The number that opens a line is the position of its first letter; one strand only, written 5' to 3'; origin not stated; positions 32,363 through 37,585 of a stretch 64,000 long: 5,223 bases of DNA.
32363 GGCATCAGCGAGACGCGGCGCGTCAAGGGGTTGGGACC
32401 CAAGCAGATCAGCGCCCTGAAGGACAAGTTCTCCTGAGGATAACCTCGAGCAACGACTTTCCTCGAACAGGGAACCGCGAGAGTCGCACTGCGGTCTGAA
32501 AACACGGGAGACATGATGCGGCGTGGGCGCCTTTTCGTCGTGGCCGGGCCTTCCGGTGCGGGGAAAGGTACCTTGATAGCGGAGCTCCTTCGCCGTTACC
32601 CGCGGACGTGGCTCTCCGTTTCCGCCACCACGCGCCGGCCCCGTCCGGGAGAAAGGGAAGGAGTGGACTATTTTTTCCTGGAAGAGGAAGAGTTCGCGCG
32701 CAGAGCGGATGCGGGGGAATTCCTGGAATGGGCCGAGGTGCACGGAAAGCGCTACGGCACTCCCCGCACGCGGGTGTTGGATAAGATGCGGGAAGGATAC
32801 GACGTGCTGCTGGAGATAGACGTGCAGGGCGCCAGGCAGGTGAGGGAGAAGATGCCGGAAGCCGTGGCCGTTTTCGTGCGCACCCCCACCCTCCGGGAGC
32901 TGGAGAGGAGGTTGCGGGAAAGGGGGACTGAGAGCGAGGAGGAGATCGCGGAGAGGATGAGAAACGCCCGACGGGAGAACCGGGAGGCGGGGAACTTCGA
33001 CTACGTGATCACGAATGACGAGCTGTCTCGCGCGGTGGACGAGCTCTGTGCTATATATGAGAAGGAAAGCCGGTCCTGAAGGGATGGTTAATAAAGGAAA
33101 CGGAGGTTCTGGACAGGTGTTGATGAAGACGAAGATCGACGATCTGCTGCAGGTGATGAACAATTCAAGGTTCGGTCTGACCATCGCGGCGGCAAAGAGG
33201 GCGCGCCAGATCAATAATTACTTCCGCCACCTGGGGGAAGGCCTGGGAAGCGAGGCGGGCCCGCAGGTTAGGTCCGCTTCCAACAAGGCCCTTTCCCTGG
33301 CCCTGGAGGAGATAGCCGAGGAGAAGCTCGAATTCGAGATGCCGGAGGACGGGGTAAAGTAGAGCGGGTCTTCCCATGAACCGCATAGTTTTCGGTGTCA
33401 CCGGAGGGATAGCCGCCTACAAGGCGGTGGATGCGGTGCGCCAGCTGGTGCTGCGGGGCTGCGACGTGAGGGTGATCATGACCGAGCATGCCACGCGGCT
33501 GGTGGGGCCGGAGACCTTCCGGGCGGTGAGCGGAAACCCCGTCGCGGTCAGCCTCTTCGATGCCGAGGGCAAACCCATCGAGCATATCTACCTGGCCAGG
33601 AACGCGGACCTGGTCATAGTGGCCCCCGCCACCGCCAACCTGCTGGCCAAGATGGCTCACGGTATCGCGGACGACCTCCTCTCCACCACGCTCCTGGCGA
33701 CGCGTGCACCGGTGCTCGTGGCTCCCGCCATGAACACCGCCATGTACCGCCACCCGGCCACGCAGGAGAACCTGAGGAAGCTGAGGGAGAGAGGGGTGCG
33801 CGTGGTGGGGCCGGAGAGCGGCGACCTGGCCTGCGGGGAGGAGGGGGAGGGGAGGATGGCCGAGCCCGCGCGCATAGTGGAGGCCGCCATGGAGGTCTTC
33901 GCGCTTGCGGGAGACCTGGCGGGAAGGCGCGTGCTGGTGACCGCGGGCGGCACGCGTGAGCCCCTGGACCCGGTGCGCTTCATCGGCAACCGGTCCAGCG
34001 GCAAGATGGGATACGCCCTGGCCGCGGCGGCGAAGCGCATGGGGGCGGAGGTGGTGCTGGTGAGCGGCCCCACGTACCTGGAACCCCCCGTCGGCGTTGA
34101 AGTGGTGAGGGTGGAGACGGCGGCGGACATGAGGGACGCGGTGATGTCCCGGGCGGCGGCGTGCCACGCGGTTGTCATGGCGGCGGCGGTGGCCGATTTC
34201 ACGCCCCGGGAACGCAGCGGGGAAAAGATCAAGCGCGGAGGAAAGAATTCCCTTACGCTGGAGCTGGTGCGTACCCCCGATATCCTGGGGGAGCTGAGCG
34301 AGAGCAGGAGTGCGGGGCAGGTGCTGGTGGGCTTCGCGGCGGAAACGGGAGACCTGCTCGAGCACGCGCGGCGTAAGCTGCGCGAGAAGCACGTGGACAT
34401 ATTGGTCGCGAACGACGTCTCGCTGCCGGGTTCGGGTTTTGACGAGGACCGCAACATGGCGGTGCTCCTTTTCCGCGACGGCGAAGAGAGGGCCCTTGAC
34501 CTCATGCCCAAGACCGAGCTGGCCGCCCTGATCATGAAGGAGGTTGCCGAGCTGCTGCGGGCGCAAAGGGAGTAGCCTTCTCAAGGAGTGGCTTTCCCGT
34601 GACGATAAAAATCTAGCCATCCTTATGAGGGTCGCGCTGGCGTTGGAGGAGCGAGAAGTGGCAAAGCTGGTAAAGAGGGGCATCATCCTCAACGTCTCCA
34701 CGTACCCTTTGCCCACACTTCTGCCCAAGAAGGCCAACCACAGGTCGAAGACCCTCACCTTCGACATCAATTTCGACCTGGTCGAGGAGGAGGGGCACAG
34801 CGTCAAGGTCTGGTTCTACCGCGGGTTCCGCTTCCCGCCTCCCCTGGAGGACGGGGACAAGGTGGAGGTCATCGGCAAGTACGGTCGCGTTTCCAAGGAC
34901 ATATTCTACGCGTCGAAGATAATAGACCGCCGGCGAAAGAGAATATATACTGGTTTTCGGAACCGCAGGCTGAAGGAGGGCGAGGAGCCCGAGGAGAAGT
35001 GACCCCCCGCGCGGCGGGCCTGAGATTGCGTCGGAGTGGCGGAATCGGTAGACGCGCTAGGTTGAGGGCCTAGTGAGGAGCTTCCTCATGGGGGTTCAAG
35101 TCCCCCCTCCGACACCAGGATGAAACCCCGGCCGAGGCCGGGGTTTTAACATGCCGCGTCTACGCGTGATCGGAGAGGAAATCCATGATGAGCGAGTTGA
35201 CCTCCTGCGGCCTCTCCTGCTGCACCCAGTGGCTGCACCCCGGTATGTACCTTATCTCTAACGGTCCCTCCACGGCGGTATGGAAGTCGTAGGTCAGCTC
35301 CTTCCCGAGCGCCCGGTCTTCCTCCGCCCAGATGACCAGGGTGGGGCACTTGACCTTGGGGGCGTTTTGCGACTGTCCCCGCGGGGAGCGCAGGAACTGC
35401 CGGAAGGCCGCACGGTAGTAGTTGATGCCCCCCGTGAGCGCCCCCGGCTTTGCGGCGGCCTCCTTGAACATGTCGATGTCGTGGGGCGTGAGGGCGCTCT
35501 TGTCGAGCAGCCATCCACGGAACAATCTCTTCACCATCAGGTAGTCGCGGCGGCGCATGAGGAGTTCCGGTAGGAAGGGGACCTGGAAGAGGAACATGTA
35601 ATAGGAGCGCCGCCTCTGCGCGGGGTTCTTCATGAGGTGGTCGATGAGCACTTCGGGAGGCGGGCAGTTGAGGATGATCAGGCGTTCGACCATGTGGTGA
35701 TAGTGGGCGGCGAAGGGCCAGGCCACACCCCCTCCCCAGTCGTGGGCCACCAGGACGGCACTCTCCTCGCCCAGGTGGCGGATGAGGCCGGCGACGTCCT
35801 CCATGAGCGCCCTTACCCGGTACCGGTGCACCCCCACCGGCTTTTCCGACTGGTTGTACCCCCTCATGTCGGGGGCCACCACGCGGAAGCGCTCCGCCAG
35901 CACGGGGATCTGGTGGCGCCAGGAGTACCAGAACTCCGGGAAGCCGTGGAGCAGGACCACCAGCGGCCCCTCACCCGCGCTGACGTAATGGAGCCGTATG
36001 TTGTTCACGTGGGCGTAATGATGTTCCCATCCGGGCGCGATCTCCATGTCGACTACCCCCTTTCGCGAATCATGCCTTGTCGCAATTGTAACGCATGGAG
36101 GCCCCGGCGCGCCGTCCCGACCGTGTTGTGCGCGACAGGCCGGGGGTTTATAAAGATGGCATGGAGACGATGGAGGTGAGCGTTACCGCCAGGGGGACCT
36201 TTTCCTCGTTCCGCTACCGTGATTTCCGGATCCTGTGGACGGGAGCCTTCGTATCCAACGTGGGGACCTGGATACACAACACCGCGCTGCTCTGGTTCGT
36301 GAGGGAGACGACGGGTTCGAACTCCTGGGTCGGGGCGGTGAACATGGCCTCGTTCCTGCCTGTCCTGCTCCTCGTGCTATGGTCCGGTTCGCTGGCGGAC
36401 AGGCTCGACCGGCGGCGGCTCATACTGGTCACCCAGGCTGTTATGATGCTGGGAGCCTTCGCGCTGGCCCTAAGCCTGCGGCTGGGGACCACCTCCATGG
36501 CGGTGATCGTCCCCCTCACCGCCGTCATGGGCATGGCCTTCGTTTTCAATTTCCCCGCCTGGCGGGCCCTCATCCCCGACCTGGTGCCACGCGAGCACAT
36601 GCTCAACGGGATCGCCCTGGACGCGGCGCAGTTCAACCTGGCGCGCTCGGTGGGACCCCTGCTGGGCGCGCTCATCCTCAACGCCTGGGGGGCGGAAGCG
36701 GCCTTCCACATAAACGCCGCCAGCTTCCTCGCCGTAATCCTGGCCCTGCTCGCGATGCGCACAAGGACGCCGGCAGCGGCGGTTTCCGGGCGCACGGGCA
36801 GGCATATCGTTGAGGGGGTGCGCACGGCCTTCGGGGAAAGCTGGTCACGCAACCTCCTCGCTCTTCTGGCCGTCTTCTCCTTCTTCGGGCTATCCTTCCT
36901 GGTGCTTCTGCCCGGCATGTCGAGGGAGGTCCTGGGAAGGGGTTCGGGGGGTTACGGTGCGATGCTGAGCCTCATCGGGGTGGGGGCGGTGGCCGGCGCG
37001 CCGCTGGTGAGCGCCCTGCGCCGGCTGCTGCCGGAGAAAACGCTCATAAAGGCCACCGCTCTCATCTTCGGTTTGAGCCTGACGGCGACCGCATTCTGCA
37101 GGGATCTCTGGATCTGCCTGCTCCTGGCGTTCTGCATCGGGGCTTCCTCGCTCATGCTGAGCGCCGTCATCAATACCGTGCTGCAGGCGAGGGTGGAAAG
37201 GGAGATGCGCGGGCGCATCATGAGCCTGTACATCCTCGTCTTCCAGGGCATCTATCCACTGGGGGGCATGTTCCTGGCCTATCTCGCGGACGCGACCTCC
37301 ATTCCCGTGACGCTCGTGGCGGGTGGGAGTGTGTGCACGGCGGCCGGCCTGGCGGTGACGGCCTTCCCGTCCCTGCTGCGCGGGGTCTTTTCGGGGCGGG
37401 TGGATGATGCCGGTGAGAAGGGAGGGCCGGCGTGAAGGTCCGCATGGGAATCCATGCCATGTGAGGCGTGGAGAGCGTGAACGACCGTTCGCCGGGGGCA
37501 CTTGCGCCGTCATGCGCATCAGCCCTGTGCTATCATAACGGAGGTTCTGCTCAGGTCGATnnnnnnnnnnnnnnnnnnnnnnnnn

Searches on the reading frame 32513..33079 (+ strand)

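Call 4: search_protein_families(library=pfam, proteins=[window:32513-33079:+], max_evalue=0.01)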
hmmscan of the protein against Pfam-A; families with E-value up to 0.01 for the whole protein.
window:32513-33079:+ (188 aa): 8 families
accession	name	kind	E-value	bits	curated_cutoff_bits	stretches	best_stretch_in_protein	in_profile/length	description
PF00625.27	Guanylate_kin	-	2.9e-47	161.1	25.2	1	5-184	2-181/182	Guanylate kinase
PF13191.12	AAA_16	-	8.1e-05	23.6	32.6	1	4-41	23-61/167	AAA ATPase domain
PF13238.12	AAA_18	-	9.4e-05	23.3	29.4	1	9-150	2-120/128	AAA domain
PF13671.12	AAA_33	-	0.00022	22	27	1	7-150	1-133/143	AAA domain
PF00005.33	ABC_tran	-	0.0018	19.3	25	1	2-62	8-72/137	ABC transporter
PF13401.12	AAA_22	-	0.0032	18.2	27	1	4-39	4-42/130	AAA domain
PF13481.12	AAA_25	-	0.0056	16.8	27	0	1-67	29-93/195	AAA domain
PF03193.22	RsgA_GTPase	-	0.0058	16.9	30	0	5-39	106-140/174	RsgA GTPase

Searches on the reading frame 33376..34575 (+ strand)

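Call 29: search_protein_families(library=ncbifam, proteins=[window:33376-34575:+], max_evalue=0.00001)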
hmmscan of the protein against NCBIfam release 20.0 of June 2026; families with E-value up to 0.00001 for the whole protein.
window:33376-34575:+ (399 aa): 6 families
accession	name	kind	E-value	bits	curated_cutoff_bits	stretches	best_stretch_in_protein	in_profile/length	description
TIGR00521.1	coaBC_dfp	equivalog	1.6e-135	452.2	219.7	1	3-390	5-391/392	bifunctional phosphopantothenoylcysteine decarboxylase/phosphopantothenate--cysteine ligase CoaBC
TIGR02113.1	coaC_strep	equivalog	1.1e-48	165.4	261.4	1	3-173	2-175/177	phosphopantothenoylcysteine decarboxylase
NF005231.0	PRK06732.1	equivalog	6.5e-20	71.9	265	1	185-278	2-97/229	phosphopantothenate--cysteine ligase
TIGR02114.1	coaB_strep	equivalog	1.8e-15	57.3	217.2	1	185-282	2-101/228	phosphopantothenate--cysteine ligase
NF007199.0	PRK09620.1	equivalog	9.5e-14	51.3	248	1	182-393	2-222/229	hypothetical protein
NF006161.0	PRK08305.1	equivalog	8e-07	28.9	156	1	3-122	7-133/196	dipicolinate synthase subunit B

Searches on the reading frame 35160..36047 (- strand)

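Call 29: search_protein_families(library=ncbifam, proteins=[window:35160-36047:-], max_evalue=0.00001)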
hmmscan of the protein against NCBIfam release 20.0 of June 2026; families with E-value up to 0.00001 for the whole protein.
window:35160-36047:- (295 aa): 18 families
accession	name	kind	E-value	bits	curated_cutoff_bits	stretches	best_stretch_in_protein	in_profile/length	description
NF004514.1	PRK05855.1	equivalog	4.5e-32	111.4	455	1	22-292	17-288/578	SDR family oxidoreductase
NF002938.0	PRK03592.1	equivalog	7.3e-28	97.8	241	1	8-139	11-140/298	haloalkane dehalogenase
NF045632.1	hydroxlase_HsaD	equivalog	5.1e-25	88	400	1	10-292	15-289/290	4,5:9,10-diseco-3-hydroxy-5,9,17-trioxoandrosta-1(10),2-diene-4-oate hydrolase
NF002043.0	PRK00870.1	subfamily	6.3e-24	84.9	265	1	11-131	23-151/302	haloalkane dehalogenase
NF002873.0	PRK03204.1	equivalog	6.4e-22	78.2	466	1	14-289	21-283/286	haloalkane dehalogenase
NF011457.0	PRK14875.1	equivalog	2.3e-21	76.2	307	1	9-125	112-228/372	acetoin dehydrogenase dihydrolipoyllysine-residue acetyltransferase subunit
TIGR03056.1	bchO_mg_che_rel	equivalog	3.1e-20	72.3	172.55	1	13-113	12-113/278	alpha/beta fold hydrolase BchO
TIGR03343.1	biphenyl_bphD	equivalog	1e-18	67.6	462.15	1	14-292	17-281/282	2-hydroxy-6-oxo-6-phenylhexa-2,4-dienoate hydrolase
NF051488.1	bifunc_PcaDC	exception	1.6e-18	67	390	1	20-127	3-110/375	bifunctional 3-oxoadipate enol-lactonase/4-carboxymuconolactone decarboxylase PcaDC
NF050089.1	i_nPHAscl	equivalog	1e-16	60.9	300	1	19-127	9-116/288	intracellular short-chain-length polyhydroxyalkanoate depolymerase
TIGR02427.1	protocat_pcaD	equivalog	1.8e-15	57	255.85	1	19-127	2-111/251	3-oxoadipate enol-lactonase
NF051487.1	bifunc_PcaCD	exception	4.5e-14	52.4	430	1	28-128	173-271/413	bifunctional 4-carboxymuconolactone decarboxylase/3-oxoadipate enol-lactonase PcaCD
TIGR03695.1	menH_SHCHC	equivalog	1.5e-13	50.7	208.55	1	27-128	2-104/252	2-succinyl-6-hydroxy-2,4-cyclohexadiene-1-carboxylate synthase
TIGR03611.1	RutD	equivalog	2.7e-12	46.6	238.5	1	18-128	4-113/258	pyrimidine utilization protein D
NF052614.1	AB_fold_OlsI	equivalog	3.5e-12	46.4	385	1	228-294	192-258/272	ornithine lipid biosynthesis O-acyltransferase OlsI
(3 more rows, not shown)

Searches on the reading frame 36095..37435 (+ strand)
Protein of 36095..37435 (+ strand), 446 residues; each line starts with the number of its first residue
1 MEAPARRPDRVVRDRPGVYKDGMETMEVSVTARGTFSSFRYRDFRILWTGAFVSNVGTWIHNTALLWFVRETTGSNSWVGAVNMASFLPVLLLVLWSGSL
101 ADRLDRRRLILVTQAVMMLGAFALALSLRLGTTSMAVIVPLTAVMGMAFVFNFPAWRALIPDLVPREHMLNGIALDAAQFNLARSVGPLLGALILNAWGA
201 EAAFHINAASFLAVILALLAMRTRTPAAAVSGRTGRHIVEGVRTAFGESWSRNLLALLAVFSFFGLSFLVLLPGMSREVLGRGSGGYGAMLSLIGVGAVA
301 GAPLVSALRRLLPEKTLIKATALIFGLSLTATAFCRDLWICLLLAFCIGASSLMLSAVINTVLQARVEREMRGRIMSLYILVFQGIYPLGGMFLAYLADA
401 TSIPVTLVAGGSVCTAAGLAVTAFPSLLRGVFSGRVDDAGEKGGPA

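Call 29: search_protein_families(library=ncbifam, proteins=[window:36095-37435:+], max_evalue=0.00001)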
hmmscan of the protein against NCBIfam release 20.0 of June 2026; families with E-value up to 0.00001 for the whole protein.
window:36095-37435:+ (446 aa): 11 families
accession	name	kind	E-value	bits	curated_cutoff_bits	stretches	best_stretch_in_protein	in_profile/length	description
TIGR00900.1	2A0121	subfamily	2.2e-56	191.8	319.6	1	44-400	1-362/364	H+ Antiporter protein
NF007792.0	PRK10489.1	equivalog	7.3e-30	104.3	324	1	42-431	17-405/419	enterobactin transporter EntS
NF012178.0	tet_MFS_V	exception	9e-21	74.4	640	1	37-423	3-397/409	tetracycline efflux MFS transporter Tet(V)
NF052575.1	MFS_efflux_Tap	equivalog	2.8e-19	69.4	625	1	48-426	10-396/401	multidrug efflux MFS transporter Tap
NF000245.1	macrolide_MefA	exception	5.6e-15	55.3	675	1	42-408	9-380/405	macrolide efflux MFS transporter Mef(A)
TIGR00880.1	2_A_01_02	superfamily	2.1e-14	53.8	131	1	91-220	12-136/141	multidrug resistance protein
NF006386.0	PRK08633.1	equivalog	4.7e-14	51.1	1221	1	48-386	19-371/1147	acyl-[ACP]--phospholipid O-acyltransferase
NF000246.1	macrolide_MefC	exception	6.5e-13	48.5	870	1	41-419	7-390/407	macrolide efflux MFS transporter Mef(C)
NF000154.1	macrolide_MefEN2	exception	9.3e-12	44.9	800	1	50-418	14-385/401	macrolide efflux MFS transporter Mef(En2)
NF000051.1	macrolide_MefB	exception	8.3e-08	31.6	800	1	42-392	9-363/409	macrolide efflux MFS transporter Mef(B)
NF033135.1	cmx_cmrA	equivalog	1.1e-07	31.3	400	0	268-378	20-131/374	Cmx/CmrA family chloramphenicol efflux MFS transporter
